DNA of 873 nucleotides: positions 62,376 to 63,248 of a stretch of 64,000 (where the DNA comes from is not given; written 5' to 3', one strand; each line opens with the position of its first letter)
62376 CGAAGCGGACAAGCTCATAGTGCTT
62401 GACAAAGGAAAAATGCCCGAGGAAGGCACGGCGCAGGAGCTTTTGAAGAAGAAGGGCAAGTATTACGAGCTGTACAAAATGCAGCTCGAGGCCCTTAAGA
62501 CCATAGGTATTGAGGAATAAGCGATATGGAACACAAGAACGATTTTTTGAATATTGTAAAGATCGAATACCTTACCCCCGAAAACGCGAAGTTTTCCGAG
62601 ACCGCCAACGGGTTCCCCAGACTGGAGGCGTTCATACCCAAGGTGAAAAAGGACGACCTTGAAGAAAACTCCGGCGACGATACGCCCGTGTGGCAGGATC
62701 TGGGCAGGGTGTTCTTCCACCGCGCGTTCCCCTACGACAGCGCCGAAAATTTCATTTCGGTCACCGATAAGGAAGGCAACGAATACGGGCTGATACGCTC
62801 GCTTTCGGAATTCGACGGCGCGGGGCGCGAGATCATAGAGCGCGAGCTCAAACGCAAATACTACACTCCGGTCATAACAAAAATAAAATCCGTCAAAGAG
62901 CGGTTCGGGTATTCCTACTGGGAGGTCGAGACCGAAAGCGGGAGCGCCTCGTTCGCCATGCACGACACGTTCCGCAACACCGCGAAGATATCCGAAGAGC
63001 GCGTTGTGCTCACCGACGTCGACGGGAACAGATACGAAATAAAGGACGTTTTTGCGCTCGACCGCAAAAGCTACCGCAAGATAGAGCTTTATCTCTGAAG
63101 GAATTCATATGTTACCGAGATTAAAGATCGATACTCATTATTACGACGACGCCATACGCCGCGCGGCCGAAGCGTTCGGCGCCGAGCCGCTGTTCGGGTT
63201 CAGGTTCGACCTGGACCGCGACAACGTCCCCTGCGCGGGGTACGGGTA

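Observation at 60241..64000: ABC - DUF1854 - ABC cassette: a heterodimeric exporter with an embedded small soluble protein of unknown role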

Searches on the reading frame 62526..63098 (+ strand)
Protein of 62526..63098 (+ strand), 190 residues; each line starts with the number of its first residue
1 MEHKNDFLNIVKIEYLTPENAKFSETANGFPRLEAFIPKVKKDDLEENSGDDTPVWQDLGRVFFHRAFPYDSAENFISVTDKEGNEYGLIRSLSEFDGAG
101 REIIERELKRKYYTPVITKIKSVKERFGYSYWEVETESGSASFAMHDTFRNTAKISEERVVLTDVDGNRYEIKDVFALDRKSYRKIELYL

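Call 6: search_protein_families(library=pfam, proteins=[window:62526-63098:+], max_evalue=0.01)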
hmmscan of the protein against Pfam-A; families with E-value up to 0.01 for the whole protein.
window:62526-63098:+ (190 aa): 1 family
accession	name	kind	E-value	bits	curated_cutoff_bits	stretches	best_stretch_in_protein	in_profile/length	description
PF08909.16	DUF1854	-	1.3e-36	125.8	26.8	1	62-187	4-128/130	Domain of unknown function (DUF1854)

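Call 7: search_protein_families(library=ncbifam, proteins=[window:62526-63098:+], max_evalue=0.01)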
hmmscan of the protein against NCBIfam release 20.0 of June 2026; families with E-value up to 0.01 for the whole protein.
window:62526-63098:+ (190 aa): 1 family
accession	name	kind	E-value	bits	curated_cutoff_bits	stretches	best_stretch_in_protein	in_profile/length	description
NF052234.1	CphA_assoc_prot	equivalog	7.7e-24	84.2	150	1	62-190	24-152/152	cyanophycin metabolism-associated DUF1854 family protein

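Call 8: search_solved_structures(query=window:62526-63098:+, max_evalue=1, show_alignments=2)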
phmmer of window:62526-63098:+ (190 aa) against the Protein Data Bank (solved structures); distinct sequences matched with E-value up to 1: 2.
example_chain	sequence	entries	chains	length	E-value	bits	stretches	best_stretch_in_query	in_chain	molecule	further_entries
2lvl_A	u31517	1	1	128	0.39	13.6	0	75-119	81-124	SpaI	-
3vaa_A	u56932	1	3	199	0.61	13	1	93-151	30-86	Shikimate kinase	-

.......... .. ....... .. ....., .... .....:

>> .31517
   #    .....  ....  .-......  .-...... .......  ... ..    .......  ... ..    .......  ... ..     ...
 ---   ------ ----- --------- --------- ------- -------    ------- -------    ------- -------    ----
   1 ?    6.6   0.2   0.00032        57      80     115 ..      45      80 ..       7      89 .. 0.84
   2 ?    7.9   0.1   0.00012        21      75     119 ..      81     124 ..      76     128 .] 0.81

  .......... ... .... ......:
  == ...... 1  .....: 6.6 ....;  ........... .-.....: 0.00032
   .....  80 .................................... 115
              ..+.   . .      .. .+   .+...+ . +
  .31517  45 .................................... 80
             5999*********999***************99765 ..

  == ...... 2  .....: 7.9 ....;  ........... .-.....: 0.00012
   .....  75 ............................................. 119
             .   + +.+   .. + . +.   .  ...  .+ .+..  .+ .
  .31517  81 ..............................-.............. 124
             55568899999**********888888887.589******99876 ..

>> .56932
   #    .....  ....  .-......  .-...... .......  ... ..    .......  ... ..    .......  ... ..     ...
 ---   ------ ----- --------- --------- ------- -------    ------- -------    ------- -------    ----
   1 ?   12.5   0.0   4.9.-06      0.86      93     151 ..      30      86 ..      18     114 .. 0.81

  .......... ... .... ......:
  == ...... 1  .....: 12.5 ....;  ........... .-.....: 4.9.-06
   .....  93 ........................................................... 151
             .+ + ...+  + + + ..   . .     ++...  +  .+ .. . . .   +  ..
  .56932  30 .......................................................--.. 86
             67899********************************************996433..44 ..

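Call 11: find_encoding_contigs(protein=window:62526-63098:+, flank=10000, max_places=6)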
Protein window:62526-63098:+ (190 aa): 12 contigs read that carry it; 6 places shown.
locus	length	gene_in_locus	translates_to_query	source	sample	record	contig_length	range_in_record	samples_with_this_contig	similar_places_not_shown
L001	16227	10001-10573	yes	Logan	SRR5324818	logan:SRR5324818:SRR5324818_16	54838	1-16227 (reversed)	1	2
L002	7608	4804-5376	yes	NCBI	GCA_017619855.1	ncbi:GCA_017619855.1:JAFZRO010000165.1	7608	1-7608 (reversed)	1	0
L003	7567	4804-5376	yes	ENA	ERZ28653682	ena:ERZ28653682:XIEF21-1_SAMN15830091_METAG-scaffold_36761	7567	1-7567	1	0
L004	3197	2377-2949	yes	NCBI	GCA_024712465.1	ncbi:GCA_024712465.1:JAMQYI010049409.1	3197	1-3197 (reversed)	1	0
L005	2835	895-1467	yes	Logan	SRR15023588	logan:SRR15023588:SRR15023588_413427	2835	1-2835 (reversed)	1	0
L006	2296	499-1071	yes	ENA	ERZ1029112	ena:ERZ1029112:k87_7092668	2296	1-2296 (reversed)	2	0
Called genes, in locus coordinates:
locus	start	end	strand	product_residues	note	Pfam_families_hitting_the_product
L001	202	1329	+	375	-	-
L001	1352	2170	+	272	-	-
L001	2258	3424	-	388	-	PF00404:Dockerin_1 (faint)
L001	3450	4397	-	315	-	PF02811:PHP (weak)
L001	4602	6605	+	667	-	PF00501:AMP-binding, PF00550:PP-binding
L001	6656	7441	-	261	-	PF00404:Dockerin_1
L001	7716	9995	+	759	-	PF00664:ABC_membrane, PF00005:ABC_tran, PF02463:SMC_N (weak)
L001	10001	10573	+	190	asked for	PF08909:DUF1854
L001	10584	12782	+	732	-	PF00664:ABC_membrane, PF00005:ABC_tran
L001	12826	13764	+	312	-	-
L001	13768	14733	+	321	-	-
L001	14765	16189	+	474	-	PF28494:GlyRS_ins_1 (weak), PF00587:tRNA-synt_2b, PF03129:HGTP_anticodon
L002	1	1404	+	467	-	PF00501:AMP-binding, PF00550:PP-binding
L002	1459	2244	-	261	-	PF00404:Dockerin_1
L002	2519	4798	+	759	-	PF00664:ABC_membrane, PF00005:ABC_tran, PF02463:SMC_N (weak)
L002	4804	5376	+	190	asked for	PF08909:DUF1854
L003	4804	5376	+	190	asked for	PF08909:DUF1854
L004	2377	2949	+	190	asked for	PF08909:DUF1854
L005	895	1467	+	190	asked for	PF08909:DUF1854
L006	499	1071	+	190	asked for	PF08909:DUF1854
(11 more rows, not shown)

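Call 14: find_homologous_proteins(query=window:62526-63098:+, max_evalue=0.001)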
Query window:62526-63098:+ (190 aa): 604 proteins with E <= 0.001 among 672 candidates; the best 120 are listed.
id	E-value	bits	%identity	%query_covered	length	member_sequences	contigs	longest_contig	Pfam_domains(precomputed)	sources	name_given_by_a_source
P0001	3.4e-121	420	99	100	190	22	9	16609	PF08909.17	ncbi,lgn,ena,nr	ncbi:MAG: DUF1854 domain-containing protein [Clostridia bacterium]|nr:DUF1854 domain-containing prot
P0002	1.1e-108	379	90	100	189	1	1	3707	PF08909.17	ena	-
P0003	5.8e-108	377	89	100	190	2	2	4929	PF08909.17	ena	-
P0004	4.6e-100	351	82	100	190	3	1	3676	PF08909.17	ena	-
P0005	3.1e-99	348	83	100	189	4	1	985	PF08909.17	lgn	-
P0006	2.0e-94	332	80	100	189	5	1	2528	PF08909.17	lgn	-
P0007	2.9e-92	325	77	99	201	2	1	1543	PF08909.17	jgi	-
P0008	1.9e-90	320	77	98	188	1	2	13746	PF08909.17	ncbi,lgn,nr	ncbi:MAG: DUF1854 domain-containing protein [Eubacteriales bacterium]|nr:DUF1854 domain-containing p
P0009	4.3e-90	318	76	98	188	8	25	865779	PF08909.17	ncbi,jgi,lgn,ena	ncbi:MAG: DUF1854 domain-containing protein [Eubacteriales bacterium]|jgi:hypothetical protein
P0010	4.6e-90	318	75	98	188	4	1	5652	PF08909.17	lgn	-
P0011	2.0e-89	316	75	98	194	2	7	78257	PF08909.17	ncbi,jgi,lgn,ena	ncbi:MAG: DUF1854 domain-containing protein [Eubacteriales bacterium]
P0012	1.3e-87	310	73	98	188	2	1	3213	PF08909.17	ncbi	-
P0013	1.3e-86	307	73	98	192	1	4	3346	PF08909.17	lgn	-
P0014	2.8e-86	306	72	99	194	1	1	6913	PF08909.17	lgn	-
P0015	9.3e-82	291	70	100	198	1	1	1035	PF08909.17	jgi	jgi:hypothetical protein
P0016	1.2e-77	278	66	98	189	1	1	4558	PF08909.17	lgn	-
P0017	1.0e-75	272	66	98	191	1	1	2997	PF08909.17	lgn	-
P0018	2.9e-75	270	63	100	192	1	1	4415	PF08909.17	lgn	-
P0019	4.4e-75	269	65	100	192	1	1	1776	PF08909.17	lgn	-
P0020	5.4e-75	269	63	100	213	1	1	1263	PF08909.17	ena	-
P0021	1.3e-74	268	68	98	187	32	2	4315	PF08909.17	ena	-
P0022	5.3e-74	266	62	97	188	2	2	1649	PF08909.17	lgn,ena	-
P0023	2.1e-73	264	63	99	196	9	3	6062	PF08909.17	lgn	-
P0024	7.8e-73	262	66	97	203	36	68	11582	PF08909.17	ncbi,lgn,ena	-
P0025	1.4e-72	261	66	98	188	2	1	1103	PF08909.17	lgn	-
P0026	7.2e-72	259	63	97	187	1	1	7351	PF08909.17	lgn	-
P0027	8.9e-72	259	63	98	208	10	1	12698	PF08909.17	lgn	-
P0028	2.0e-71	258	61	97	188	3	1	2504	PF08909.17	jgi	jgi:hypothetical protein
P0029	4.3e-71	256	61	97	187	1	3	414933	PF08909.17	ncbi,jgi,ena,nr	ncbi:MAG: hypothetical protein A2Y15_09560 [Clostridiales bacterium GWF2_36_10]|nr:MAG: hypothetical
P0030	5.8e-71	256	60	98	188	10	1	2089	PF08909.17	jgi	-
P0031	5.9e-71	256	63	96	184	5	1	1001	PF08909.17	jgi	jgi:hypothetical protein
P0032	6.9e-71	256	64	98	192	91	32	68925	PF08909.17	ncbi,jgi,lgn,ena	-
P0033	1.3e-70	255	62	97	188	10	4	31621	PF08909.17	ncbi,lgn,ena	ncbi:MAG: DUF1854 domain-containing protein [Eubacteriales bacterium]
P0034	5.6e-70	253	60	97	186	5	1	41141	PF08909.17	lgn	-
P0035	9.1e-70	252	62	99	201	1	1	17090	PF08909.17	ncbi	-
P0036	2.5e-69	251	61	97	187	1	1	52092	PF08909.17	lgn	-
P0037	3.2e-69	250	61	95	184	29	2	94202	PF08909.17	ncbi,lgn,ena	-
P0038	4.1e-69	250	61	96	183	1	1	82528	PF08909.17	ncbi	-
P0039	5.5e-69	250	60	98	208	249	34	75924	PF08909.17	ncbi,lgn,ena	-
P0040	1.2e-68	248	59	97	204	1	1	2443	PF08909.17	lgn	-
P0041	1.5e-68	248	60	95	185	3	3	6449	PF08909.17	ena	-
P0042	2.1e-68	248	59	97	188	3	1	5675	PF08909.17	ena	-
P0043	3.4e-68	247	61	95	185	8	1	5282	PF08909.17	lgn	-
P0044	8.7e-68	246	60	96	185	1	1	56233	PF08909.17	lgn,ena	-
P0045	2.2e-67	244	58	97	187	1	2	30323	PF08909.17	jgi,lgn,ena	-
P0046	3.0e-67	244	59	96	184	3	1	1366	PF08909.17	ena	-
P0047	1.4e-66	242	60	98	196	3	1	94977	PF08909.17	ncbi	-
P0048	1.7e-66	241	60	99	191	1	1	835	PF08909.17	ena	-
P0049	2.0e-66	241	59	96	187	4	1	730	PF08909.17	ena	-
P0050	4.2e-66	240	59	99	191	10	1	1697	PF08909.17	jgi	jgi:hypothetical protein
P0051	5.8e-66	240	59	99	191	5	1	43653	PF08909.17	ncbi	-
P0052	5.9e-66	240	60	100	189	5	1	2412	PF08909.17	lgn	-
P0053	6.3e-66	240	59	99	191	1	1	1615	PF08909.17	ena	-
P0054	6.5e-66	240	59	99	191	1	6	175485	PF08909.17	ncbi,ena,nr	ncbi:MAG: DUF1854 domain-containing protein [Clostridia bacterium]|nr:DUF1854 domain-containing prot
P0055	6.6e-66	239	59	99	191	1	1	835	PF08909.17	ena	-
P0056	1.1e-65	239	58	99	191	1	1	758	PF08909.17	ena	-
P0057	1.1e-65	239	60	97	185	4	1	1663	PF08909.17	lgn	-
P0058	1.3e-65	239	58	99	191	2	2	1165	PF08909.17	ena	-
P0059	1.3e-65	238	61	97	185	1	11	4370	PF08909.17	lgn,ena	-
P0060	1.4e-65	238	60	97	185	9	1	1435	PF08909.17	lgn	-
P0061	1.8e-65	238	59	99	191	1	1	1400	PF08909.17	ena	-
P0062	1.9e-65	238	58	99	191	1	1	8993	PF08909.17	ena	-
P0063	2.0e-65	238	58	99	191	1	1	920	PF08909.17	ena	-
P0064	3.2e-65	237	61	97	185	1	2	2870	PF08909.17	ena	-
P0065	3.9e-65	237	59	97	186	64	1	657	PF08909.17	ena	-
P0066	3.9e-65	237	59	97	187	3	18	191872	PF08909.17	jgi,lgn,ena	-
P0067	6.0e-65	236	58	97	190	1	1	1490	PF08909.17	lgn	-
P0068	6.3e-65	236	58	99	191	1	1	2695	PF08909.17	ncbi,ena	-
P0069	8.4e-65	236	59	97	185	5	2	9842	PF08909.17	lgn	-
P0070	8.6e-65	236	58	99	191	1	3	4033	PF08909.17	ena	-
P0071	8.7e-65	236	58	99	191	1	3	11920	PF08909.17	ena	-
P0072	8.8e-65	236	58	97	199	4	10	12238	PF08909.17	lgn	-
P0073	1.0e-64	236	57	99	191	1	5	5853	PF08909.17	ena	-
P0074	1.0e-64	236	59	98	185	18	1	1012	PF08909.17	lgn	-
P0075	1.1e-64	236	60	97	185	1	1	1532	PF08909.17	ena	-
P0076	1.1e-64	235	57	97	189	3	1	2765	PF08909.17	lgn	-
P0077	1.3e-64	235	57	99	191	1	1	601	PF08909.17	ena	-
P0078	1.4e-64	235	58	98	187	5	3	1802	PF08909.17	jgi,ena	jgi:hypothetical protein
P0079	1.6e-64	235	59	97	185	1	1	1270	PF08909.17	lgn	-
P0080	1.8e-64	235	57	95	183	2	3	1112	PF08909.17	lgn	-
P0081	1.9e-64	235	57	100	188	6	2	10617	PF08909.17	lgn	-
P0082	2.2e-64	235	57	99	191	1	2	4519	PF08909.17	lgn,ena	-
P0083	2.2e-64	235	57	99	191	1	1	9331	PF08909.17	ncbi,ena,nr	ncbi:MAG: DUF1854 domain-containing protein [Clostridia bacterium]|nr:DUF1854 domain-containing prot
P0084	2.7e-64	234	59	98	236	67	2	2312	PF08909.17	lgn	-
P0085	2.8e-64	234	57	99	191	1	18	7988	PF08909.17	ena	-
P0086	3.1e-64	234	58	97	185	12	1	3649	PF08909.17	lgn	-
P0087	3.8e-64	234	57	99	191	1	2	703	PF08909.17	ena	-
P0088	4.2e-64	234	57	98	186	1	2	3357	PF08909.17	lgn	-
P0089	4.4e-64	234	58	97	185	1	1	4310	PF08909.17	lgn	-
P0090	5.2e-64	233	57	99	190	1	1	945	PF08909.17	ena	-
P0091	5.3e-64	233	59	97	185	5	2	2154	PF08909.17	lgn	-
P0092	6.2e-64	233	57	98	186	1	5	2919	PF08909.17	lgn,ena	-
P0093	7.7e-64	233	57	99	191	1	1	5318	PF08909.17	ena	-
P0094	1.0e-63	232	58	97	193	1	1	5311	PF08909.17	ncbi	-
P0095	1.1e-63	232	59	97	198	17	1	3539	PF08909.17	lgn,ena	-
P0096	1.9e-63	231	57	99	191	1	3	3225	PF08909.17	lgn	-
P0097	1.9e-63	231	57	96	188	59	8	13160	PF08909.17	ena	-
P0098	2.3e-63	231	57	97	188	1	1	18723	PF08909.17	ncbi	-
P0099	2.4e-63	231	56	97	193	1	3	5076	PF08909.17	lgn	-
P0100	2.6e-63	231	57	99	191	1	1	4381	PF08909.17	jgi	jgi:hypothetical protein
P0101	2.7e-63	231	56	98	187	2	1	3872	PF08909.17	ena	-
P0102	3.5e-63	231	60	98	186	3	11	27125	PF08909.17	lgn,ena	-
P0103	4.1e-63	230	57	97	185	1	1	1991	PF08909.17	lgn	-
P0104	4.4e-63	230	59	97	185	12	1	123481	PF08909.17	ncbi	-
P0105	5.0e-63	230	58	100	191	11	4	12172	PF08909.17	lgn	-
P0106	5.1e-63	230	56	99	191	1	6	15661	PF08909.17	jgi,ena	jgi:hypothetical protein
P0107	5.7e-63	230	57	100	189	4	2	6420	PF08909.17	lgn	-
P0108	5.9e-63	230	56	99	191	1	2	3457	PF08909.17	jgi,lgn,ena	jgi:hypothetical protein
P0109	6.2e-63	230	58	97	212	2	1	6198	PF08909.17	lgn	-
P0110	7.0e-63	230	57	99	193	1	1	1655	PF08909.17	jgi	jgi:hypothetical protein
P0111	7.9e-63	229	56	99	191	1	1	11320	PF08909.17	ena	-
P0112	8.1e-63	229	57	100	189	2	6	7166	PF08909.17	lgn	-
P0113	8.3e-63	229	56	99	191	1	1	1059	PF08909.17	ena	-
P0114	8.5e-63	229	55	97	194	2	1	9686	PF08909.17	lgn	-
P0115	8.6e-63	229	56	98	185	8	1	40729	PF08909.17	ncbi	-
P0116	9.2e-63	229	57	98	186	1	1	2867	PF08909.17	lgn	-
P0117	9.8e-63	229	62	97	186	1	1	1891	PF08909.17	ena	-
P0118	1.1e-62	229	56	99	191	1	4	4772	PF08909.17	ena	-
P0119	1.1e-62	229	55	100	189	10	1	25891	PF08909.17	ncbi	-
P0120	1.2e-62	229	56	98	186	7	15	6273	PF08909.17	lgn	-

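Call 16: find_related_loci(query=A1, collection=genome_contigs, flank=10000)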
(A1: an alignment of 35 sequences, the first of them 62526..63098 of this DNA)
Query A1 (190 aa) in genome_contigs; peptide patterns used: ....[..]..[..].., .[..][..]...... (x = any residue, [..] = any of these).
330 stretches matched a pattern; 276 encode a relative of the query (tblastn E <= 1e-3); the best 80 are kept; 80 distinct loci.
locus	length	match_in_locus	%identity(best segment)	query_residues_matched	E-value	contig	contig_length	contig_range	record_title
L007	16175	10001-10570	91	1-190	1e-115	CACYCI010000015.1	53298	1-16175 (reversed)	MAG: uncultured Ruminococcus sp. isolate RUG11813 genome assembly, contig: RUG11813_asm_15, whole genome shotgun sequenc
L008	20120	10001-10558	78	4-190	4e-97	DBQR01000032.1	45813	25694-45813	MAG TPA_asm: Clostridiales bacterium UBA1389 UBA1389_contig_11627, whole genome shotgun sequence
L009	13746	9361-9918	77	4-190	9e-95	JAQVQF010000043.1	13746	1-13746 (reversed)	MAG: Eubacteriales bacterium isolate STF1_220 NODE_12764_length_13746_cov_4.051399_Sandtown_F1, whole genome shotgun seq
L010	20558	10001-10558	74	4-190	5e-94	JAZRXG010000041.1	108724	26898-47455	MAG: Eubacteriales bacterium isolate T1900044951_TA20190004.MAGScoT_cleanbin_000011 SGB_3659_k141_355438, whole genome s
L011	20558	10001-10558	76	4-190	5e-94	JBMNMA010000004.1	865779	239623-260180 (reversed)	MAG: Eubacteriales bacterium isolate SBF912LR0HQ0076 contig_42409, whole genome shotgun sequence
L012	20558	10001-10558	75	4-190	8e-94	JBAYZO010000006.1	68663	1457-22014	MAG: Eubacteriales bacterium isolate SO_2017_CLC_59 scaffold_284_c1_PH3_2017, whole genome shotgun sequence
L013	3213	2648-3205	73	4-190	2e-93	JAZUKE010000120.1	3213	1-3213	MAG: Eubacteriales bacterium isolate T1900045249_TH20190019.MAGScoT_cleanbin_000037 SGB_5733_k141_2445163, whole genome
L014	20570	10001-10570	96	1-190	8e-122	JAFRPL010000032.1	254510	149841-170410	MAG: Clostridia bacterium isolate RGIG2681 Goat_Omasum-3__c579587, whole genome shotgun sequence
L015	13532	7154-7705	65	7-190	3e-77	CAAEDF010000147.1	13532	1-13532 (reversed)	MAG TPA_asm: Clostridia bacterium, isolate HGM12720, WGS project CAAEDF010000000 data, contig: ERS396495_2_k85_106204, w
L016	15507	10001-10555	61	6-190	7e-76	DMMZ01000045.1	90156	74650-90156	MAG TPA_asm: Clostridiales bacterium isolate UBA12491 contig_185, whole genome shotgun sequence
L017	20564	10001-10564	59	2-190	1e-75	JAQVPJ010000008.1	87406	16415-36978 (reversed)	MAG: Eubacteriales bacterium isolate STF1_200 NODE_418_length_87406_cov_5.587392_Sandtown_F1, whole genome shotgun seque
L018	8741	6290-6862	61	2-190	1e-75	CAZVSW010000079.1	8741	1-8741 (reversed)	MAG TPA_asm: uncultured Ruminococcus sp. isolate SRP199465_co1_128 genome assembly, contig: NODE_23241_length_8741_cov_5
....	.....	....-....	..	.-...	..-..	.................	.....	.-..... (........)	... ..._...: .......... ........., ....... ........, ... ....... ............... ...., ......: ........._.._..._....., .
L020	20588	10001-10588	60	2-190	2e-75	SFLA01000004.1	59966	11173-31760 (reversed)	MAG: Clostridiales bacterium isolate W2P1.047 Contig145, whole genome shotgun sequence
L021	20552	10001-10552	61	6-190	5e-75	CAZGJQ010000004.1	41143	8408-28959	MAG TPA_asm: uncultured Oscillospiraceae bacterium isolate SRP241341_co1_204 genome assembly, contig: NODE_1138_length_4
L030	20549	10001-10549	60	9-190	1e-71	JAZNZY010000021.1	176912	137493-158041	MAG: Eubacteriales bacterium isolate T1900044765_TS20190231.MAGScoT_cleanbin_000005 SGB_2407_k141_2592866, whole genome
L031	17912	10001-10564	59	2-190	3e-71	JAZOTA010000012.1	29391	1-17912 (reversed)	MAG: Eubacteriales bacterium isolate T1900045541_YK20190235.MAGScoT_cleanbin_000054 SGB_7811_k141_66123, whole genome sh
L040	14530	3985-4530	59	7-190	1e-70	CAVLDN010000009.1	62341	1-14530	bacterium isolate H07616-L1_cleanbin_000005 genome assembly, contig: Spades_H07616-L1_contig_211, whole genome shotgun s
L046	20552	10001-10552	58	4-190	8e-70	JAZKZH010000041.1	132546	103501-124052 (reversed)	MAG: Eubacteriales bacterium isolate T1900045091_TC20190085.MAGScoT_cleanbin_000002 SGB_4702_k141_15129, whole genome sh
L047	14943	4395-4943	58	9-190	1e-69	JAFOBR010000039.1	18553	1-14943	MAG: Clostridia bacterium isolate RGIG321 Dairy_cattle_Colon-2__c366263, whole genome shotgun sequence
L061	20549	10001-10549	58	7-190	7e-68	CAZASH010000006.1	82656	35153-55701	MAG TPA_asm: uncultured Ruminococcus sp. isolate binchicken_co370_21 genome assembly, contig: NODE_421_length_82656_cov_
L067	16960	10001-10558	55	1-187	2e-66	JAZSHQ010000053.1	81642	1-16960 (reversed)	MAG: Eubacteriales bacterium isolate T1900044574_TS20190040.MAGScoT_cleanbin_000056 SGB_479_k141_1243802, whole genome s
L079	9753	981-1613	51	7-190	1e-65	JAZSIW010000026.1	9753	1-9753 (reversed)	MAG: Eubacteriales bacterium isolate T1900044567_TS20190033.MAGScoT_cleanbin_000066 SGB_418_k141_1033323, whole genome s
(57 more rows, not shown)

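Call 17: search_solved_structures(query=A1, max_evalue=1)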
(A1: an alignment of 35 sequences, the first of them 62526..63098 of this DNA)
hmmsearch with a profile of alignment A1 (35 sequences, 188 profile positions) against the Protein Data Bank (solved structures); distinct sequences matched with E-value up to 1: 0.

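Call 22: predict_structure(alignment_id=A1)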
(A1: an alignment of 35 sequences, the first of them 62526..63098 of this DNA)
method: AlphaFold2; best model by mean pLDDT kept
length: 190 residues; sequences in the alignment: 35
mean_pLDDT: 86.4   pTM: 0.63
mean pLDDT of the five models: 86.4, 86.2, 85.7, 84.4, 83.9
residues with pLDDT >= 90: 116; 70-90: 51; 50-70: 13; < 50: 10
segments of 3 or more residues with pLDDT < 50: 1-10
pLDDT, mean of each block of 10 residues (from residue 1): 41 87 94 93 64 90 83 85 90 92 89 89 92 95 91 89 90 94 91
secondary structure, 60 per line:
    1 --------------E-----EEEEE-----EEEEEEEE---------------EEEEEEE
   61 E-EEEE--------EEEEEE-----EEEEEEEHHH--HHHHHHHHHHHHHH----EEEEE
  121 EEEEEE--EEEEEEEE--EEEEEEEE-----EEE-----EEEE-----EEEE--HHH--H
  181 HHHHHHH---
elements in order: E21-25 E31-38 E54-61 E63-66 E75-80 E86-92 H98-111 E116-126 E129-136 E139-146 E152-154 E160-163 E169-172 H180-187

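Call 27: fold_search(model_id=the predicted structure, library=pdb)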
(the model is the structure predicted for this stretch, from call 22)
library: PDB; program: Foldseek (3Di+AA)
matches with E <= 10: 1217; with E <= 0.001: 0
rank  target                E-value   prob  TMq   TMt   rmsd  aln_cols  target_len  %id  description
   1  5z7d_C                2.2e-02  0.41  0.22  0.12  14.8       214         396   10  p204HINab-dsDNA complex structure (released 2019-01-30)
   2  3rnu_B                2.9e-02  0.30  0.20  0.19  14.3       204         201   10  Structural Basis of Cytosolic DNA Sensing by Innate Immune Receptors (released 2012-04-25)
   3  3rln                  3.5e-02  0.33  0.21  0.21  14.5       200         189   10  Structural Basis of Cytosolic DNA Recognition by Innate Immune Receptors (released 2012-04-25)
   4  3b6y_B                3.5e-02  0.30  0.21  0.21  15.2       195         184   12  Crystal Structure of the Second HIN-200 Domain of Interferon-Inducible Protein 16 (released 2007-11-13)
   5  3rnu_A                4.8e-02  0.30  0.22  0.21  14.2       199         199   10  Structural Basis of Cytosolic DNA Sensing by Innate Immune Receptors (released 2012-04-25)
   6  3rlo                  5.6e-02  0.28  0.22  0.21  14.4       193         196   11  Structural Basis of Cytosolic DNA Recognition by Innate Receptors (released 2012-04-25)
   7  3b6y_A                5.6e-02  0.23  0.21  0.22  14.7       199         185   11  Crystal Structure of the Second HIN-200 Domain of Interferon-Inducible Protein 16 (released 2007-11-13)
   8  8veh_C                7.0e-02  0.23  0.17  0.16  14.8       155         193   11  Crystal structure of outer membrane lipoprotein carrier protein (LolA) from Rickettsia bellii (released 2023-12-27)
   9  4jbm_A                9.2e-02  0.18  0.18  0.18  15.5       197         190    8  Structure of murine DNA binding protein bound with ds DNA (released 2013-06-26)
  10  6qlz_B                9.7e-02  0.28  0.11  0.22  13.4       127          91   10  IDOL F3ab subdomain (released 2020-02-19)
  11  5yzw_A                2.1e-01  0.16  0.20  0.20  14.6       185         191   12  Crystal structure of p204 HINb domain (released 2018-12-19)
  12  3rn2_A                2.1e-01  0.08  0.17  0.16  15.6       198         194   12  Structural Basis of Cytosolic DNA Recognition by Innate Immune Receptors (released 2012-04-25)
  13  6oe9                  2.4e-01  0.15  0.21  0.20  14.0       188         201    8  Crystal structure of p204 HIN1 domain (released 2019-07-10)
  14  5yzp                  2.6e-01  0.16  0.23  0.22  13.9       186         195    9  Crystal structure of p204 HINa domain (released 2018-12-19)
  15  5yzw_B                2.6e-01  0.15  0.21  0.21  14.3       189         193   11  Crystal structure of p204 HINb domain (released 2018-12-19)
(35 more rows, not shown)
